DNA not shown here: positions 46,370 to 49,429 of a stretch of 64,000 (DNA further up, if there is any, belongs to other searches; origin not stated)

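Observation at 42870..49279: GH94-clan-like phosphorylase wired directly into a pentose-1-phosphate salvage set: candidate phosphorolytic pentofuranoside pathway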

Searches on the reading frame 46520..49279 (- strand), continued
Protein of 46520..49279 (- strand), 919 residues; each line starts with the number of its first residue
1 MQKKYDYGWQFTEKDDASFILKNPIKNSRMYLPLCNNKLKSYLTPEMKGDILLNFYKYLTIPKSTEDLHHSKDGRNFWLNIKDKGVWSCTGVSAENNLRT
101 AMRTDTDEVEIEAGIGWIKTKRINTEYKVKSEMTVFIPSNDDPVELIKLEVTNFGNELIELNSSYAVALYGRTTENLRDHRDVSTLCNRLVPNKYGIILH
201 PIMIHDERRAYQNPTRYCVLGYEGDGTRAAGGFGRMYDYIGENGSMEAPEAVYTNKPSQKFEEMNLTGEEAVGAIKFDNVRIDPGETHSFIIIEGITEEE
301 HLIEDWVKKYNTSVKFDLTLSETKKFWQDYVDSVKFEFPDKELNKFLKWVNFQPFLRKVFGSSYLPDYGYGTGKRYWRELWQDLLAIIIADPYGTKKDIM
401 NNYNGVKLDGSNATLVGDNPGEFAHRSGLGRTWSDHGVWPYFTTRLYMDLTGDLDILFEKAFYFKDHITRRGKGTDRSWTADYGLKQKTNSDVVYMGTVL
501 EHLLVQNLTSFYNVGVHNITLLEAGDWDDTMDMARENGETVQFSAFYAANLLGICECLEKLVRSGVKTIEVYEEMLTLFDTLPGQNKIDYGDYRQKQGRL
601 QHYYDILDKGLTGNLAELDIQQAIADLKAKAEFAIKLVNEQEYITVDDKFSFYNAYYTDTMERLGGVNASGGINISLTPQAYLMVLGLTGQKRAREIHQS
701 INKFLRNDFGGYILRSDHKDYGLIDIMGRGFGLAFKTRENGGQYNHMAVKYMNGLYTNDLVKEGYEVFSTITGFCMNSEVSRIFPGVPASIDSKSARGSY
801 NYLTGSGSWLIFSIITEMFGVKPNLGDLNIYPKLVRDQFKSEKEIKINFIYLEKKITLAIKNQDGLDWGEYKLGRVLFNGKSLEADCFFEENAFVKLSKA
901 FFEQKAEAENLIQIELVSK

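Call 36: search_solved_structures(query=L002:7746-9728:+, max_evalue=1)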
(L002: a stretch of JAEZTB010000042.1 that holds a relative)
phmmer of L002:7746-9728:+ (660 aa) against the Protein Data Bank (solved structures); distinct sequences matched with E-value up to 1: 6.
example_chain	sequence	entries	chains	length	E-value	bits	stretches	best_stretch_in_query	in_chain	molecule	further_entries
3pz9_A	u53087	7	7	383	0.00064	21.4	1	116-208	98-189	Mannan endo-1,4-beta-mannosidase. Glycosyl Hydrolase family 5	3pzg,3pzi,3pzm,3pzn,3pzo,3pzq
6tn6_A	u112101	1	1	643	0.0017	20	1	116-208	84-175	Mannan endo-1,4-beta-mannosidase. Glycosyl Hydrolase family 5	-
8gf3_A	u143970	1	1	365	0.013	17.1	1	113-210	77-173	GH5 Mannanase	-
3ziz_A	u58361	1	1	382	0.015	16.9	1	29-142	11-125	GH5 ENDO-BETA-1,4-MANNANASE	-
5wh8_A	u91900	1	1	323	0.017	16.7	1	23-188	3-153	Putative carbohydrate-active enzyme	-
4qp0_A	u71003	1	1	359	0.041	15.4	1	33-207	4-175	Endo-beta-mannanase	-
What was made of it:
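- Tried and rejected: The L002 660-aa protein gave only marginal GH5 hits (call 36).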

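Call 38: find_encoding_contigs(protein=P0013, flank=8000, max_places=3)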
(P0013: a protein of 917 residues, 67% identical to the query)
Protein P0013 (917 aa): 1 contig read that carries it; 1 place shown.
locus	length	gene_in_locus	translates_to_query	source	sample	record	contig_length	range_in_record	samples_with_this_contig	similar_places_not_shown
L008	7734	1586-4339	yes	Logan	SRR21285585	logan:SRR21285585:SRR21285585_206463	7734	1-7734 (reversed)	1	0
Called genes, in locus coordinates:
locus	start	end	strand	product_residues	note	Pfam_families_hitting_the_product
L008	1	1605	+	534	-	?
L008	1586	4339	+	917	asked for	PF06165:GH94_b-supersand, PF17167:Glyco_hydro_94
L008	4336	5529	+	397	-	PF01676:Metalloenzyme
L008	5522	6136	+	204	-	PF13580:SIS_2 (faint), PF01380:SIS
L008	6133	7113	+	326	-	PF00294:PfkB, PF08543:Phos_pyr_kin (weak)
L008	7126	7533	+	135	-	PF05025:RbsD_FucU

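Call 39: find_encoding_contigs(protein=P0023, flank=8000, max_places=2)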
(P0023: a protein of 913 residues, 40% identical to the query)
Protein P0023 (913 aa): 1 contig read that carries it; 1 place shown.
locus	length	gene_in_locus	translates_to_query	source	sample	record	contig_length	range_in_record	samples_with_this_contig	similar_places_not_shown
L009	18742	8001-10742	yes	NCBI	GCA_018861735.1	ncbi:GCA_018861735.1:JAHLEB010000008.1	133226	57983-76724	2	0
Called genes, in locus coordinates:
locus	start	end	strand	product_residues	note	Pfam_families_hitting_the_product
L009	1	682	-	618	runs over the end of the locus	PF06580:His_kinase, PF02518:HATPase_c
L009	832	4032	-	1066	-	-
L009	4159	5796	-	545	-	-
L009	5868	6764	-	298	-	PF00528:BPD_transp_1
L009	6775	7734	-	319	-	PF00528:BPD_transp_1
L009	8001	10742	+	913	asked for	PF06165:GH94_b-supersand, PF17167:Glyco_hydro_94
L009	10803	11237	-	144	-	-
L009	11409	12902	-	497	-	PF01266:DAO (weak), PF01593:Amino_oxidase, PF07992:Pyr_redox_2 (weak), PF13450:NAD_binding_8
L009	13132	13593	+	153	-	PF22381:Staph_reg_Sar_Rot, PF01978:TrmB (faint), PF01047:MarR, PF12802:MarR_2, PF13463:HTH_27, PF13412:HTH_24 (weak)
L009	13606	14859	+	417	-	PF05977:MFS_3, PF07690:MFS_1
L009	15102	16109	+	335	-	PF11553:DUF3231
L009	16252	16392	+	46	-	PF07295:DUF1451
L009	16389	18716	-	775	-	PF05228:CHASE4, PF00990:GGDEF, PF00563:EAL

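Call 41: find_encoding_contigs(protein=P0117, flank=8000, max_places=2)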
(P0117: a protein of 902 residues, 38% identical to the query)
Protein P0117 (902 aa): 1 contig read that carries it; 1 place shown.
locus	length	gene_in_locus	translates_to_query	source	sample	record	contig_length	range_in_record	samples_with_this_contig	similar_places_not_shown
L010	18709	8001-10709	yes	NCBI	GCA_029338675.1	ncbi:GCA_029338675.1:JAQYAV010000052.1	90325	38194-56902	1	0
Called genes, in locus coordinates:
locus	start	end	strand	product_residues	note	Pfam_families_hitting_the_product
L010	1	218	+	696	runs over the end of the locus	PF00990:GGDEF, PF00563:EAL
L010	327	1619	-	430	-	PF03952:Enolase_N, PF00113:Enolase_C, PF13378:MR_MLE_C (faint)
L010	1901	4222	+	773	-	PF00512:HisKA, PF02518:HATPase_c, PF00072:Response_reg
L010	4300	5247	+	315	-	PF01118:Semialdhyde_dh, PF22698:Semialdhyde_dhC_1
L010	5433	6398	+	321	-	PF00682:HMGL-like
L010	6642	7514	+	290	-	PF00892:EamA, PF06800:Sugar_transport (weak), PF05653:Mg_trans_NIPA (faint), PF00892:EamA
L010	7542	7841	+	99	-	PF06949:DUF1292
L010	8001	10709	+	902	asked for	PF06165:GH94_b-supersand, PF17167:Glyco_hydro_94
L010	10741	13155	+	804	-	PF06165:GH94_b-supersand, PF17167:Glyco_hydro_94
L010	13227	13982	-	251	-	PF00165:HTH_AraC, PF12833:HTH_18, PF00165:HTH_AraC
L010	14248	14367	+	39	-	PF26113:GH16_XgeA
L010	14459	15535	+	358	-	PF00266:Aminotran_5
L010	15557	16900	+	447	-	PF01467:CTP_transf_like, PF01408:GFO_IDH_MocA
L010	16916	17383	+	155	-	PF07866:DUF1653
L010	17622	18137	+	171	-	PF04542:Sigma70_r2, PF08281:Sigma70_r4_2, PF04545:Sigma70_r4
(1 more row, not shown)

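Call 42: find_encoding_contigs(protein=P0014, flank=8000, max_places=2)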
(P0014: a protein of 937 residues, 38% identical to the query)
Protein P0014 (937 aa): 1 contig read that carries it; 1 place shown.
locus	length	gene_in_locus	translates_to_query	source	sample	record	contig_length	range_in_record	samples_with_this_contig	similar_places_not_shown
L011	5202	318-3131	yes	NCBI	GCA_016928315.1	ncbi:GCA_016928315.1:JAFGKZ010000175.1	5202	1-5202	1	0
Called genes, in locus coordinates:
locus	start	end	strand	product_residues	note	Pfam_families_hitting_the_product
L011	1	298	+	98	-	PF17189:Glyco_hydro_30C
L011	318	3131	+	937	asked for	PF06165:GH94_b-supersand, PF17167:Glyco_hydro_94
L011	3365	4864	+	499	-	PF00370:FGGY_N, PF02782:FGGY_C (weak)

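Call 50: predict_structure(alignment_id=A1)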
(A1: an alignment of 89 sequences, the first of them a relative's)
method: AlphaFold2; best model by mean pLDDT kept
length: 919 residues; sequences in the alignment: 89
mean_pLDDT: 90.3   pTM: 0.91
mean pLDDT of the five models: 90.3, 90.3, 88.9, 88.7, 88.6
residues with pLDDT >= 90: 644; 70-90: 216; 50-70: 55; < 50: 4
segments of 3 or more residues with pLDDT < 50: 1-3
pLDDT, mean of each block of 10 residues (from residue 1): 66 96 85 90 88 87 80 92 94 89 89 96 95 97 97 97 96 66 85 96 80 94 97 96 93 96 93 97 98 96 97 98 96 95 96 86 60 68 84 91 94 77 66 82 96 97 93 89 92 97 97 96 68 81 96 98 97 97 93 98 96 97 98 97 94 92 89 91 94 96 89 82 71 61 86 97 96 92 90 83 79 95 95 96 93 95 96 97 94 94 94 97
secondary structure, 60 per line:
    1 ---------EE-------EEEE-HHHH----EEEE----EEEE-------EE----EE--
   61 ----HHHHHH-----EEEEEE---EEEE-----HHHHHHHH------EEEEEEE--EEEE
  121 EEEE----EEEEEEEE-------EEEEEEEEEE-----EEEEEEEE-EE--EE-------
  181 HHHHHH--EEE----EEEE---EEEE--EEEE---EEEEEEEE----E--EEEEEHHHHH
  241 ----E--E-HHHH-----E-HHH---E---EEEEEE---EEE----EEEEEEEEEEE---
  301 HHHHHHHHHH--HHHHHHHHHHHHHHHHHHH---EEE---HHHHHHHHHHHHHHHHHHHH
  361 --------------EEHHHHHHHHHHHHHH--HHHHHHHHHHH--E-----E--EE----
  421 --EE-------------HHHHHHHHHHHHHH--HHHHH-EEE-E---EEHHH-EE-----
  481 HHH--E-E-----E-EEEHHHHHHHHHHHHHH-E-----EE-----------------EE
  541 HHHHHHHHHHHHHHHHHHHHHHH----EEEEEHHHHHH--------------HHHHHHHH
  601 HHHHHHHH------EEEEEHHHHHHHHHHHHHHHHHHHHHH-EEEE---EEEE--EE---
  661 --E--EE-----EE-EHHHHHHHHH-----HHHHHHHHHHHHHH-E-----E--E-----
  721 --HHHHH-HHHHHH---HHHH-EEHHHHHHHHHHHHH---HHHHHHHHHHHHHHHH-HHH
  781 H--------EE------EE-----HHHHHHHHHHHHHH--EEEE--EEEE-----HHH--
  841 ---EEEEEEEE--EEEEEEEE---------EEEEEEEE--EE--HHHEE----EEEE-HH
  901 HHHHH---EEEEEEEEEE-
elements in order (helices of 4 or more, strands of 3 or more residues): E19-22 H24-27 E32-35 E40-43 H65-70 E76-81 E85-88 H94-101 E108-114 E117-124 E129-136 E144-153 E159-166 H181-186 E189-191 E196-199 E203-206 E209-212 E216-223 E231-235 H236-240 H250-253 E271-276 E280-282 E287-297 H301-310 H313-331 E335-337 H341-360 H377-390 H393-403 H438-451 H454-458 E460-462 E496-498 H499-512 H541-563 E568-572 H573-578 H593-608 E615-619 H620-641 E643-646 E650-653 H677-685 H691-704 H723-727 H729-734 H738-741 H745-757 H761-776 H778-781 H805-818 E821-824 E827-830 E844-851 E854-861 E871-878 E894-897 H899-905 E909-918

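Call 56: fold_search(model_id=the predicted structure, library=pdb)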
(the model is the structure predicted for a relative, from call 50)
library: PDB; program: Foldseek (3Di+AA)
matches with E <= 10: 850; with E <= 0.001: 181
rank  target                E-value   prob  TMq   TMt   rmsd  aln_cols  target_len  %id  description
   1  6ggy_A                1.8e-88  1.00  0.93  0.94   2.6       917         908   37  Paenibacillus sp. YM1 laminaribiose phosphorylase with sulphate bound (released 2018-06-13)
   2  6gh3_A                2.1e-88  1.00  0.93  0.94   2.6       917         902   37  Paenibacillus sp. YM1 laminaribiose phosphorylase with alpha-man-1-phosphate bound (released 2018-06-13)
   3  6ggy_B                9.8e-88  1.00  0.93  0.94   2.6       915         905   37  Paenibacillus sp. YM1 laminaribiose phosphorylase with sulphate bound (released 2018-06-13)
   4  6gh3_B                1.0e-87  1.00  0.92  0.94   2.6       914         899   37  Paenibacillus sp. YM1 laminaribiose phosphorylase with alpha-man-1-phosphate bound (released 2018-06-13)
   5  8hob_A                1.2e-43  1.00  0.75  0.84   4.8       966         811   15  The cryo-EM structure of cellobiose phosphorylase from Clostridium thermocellum ( variant) (released 2024-03-20)
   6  8ho7_A                2.0e-42  1.00  0.74  0.83   4.7       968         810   15  The cryo-EM structure of cellobiose phosphorylase from Clostridium thermocellum (released 2023-12-13)
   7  8ho8_A                3.0e-42  1.00  0.76  0.86   4.2       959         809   15  The cryo-EM structure of cellobiose phosphorylase from Clostridium thermocellum in complex with cellobiose (released 2023-12-13)
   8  8ho9_A                3.0e-42  1.00  0.75  0.84   4.5       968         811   15  The cryo-EM structure of cellobiose phosphorylase from Clostridium thermocellum (cysteine-to-serine varient) (released 2023-12-13)
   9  3qde_A                6.6e-41  1.00  0.74  0.83   4.4       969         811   14  The structure of Cellobiose phosphorylase from Clostridium thermocellum in complex with phosphate (released 2011-11-09)
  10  8bou_B                7.6e-41  1.00  0.74  0.84   4.4       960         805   14  Crystal structure of Blautia producta GH94 (released 2023-11-29)
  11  1v7v                  4.1e-40  1.00  0.75  0.88   3.6       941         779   14  Crystal structure of Vibrio proteolyticus chitobiose phosphorylase (released 2004-06-22)
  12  8bou_A                4.3e-40  1.00  0.74  0.84   4.5       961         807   14  Crystal structure of Blautia producta GH94 (released 2023-11-29)
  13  3rrs_A                1.1e-39  1.00  0.73  0.82   4.9       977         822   15  Crystal structure analysis of cellobiose phosphorylase from Cellulomonas uda (released 2012-05-09)
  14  3s4c                  3.5e-39  1.00  0.74  0.82   5.0       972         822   15  Lactose phosphorylase in complex with sulfate (released 2012-06-27)
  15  3acs_A                1.8e-38  1.00  0.74  0.83   4.7       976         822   14  Crystal Structure of Cellvibrio gilvus Cellobiose Phosphorylase W488F mutant (released 2010-12-22)
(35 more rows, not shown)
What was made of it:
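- On GH94 (clan GH-Q) inverting glycoside phosphorylases: Foldseek TM 0.93 to 6GGY and 0.74-0.76 to CBP/ChBP (calls 50, 56).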

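Call 87: search_protein_families(library=pfam, proteins=[L006:10933-13887:+], max_evalue=1)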
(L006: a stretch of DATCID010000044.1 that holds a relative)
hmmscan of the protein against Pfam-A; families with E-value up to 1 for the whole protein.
L006:10933-13887:+ (984 aa): 0 families

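Call 90: search_protein_representatives(protein=window:46520-49279:-)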
Query: 919 residues. Proteins with E-value up to 0.001 (for the whole library): 1391; up to 1e-10: 554; up to 1e-30: 160. The best 150 are listed.
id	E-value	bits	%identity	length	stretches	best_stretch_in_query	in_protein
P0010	0.0e+00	1575.2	73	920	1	3-917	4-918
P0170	3.1e-211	720.3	40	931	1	7-885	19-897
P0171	1.9e-197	674.7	38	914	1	7-886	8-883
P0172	6.7e-192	656.4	39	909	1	7-880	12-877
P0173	1.2e-190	652.3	37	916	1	7-887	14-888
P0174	1.3e-189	648.8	38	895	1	9-887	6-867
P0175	1.0e-181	622.7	37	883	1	15-886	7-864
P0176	1.4e-178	612.3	35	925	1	2-881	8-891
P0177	3.8e-178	610.8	36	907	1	17-881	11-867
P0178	8.4e-178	609.7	37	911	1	10-906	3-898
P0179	1.4e-170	585.8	35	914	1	16-899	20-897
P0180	5.8e-168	577.1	35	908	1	9-903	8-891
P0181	1.6e-166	572.4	35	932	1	7-884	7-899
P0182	5.1e-166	570.7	34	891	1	16-916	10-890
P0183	1.6e-165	569.1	36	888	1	11-884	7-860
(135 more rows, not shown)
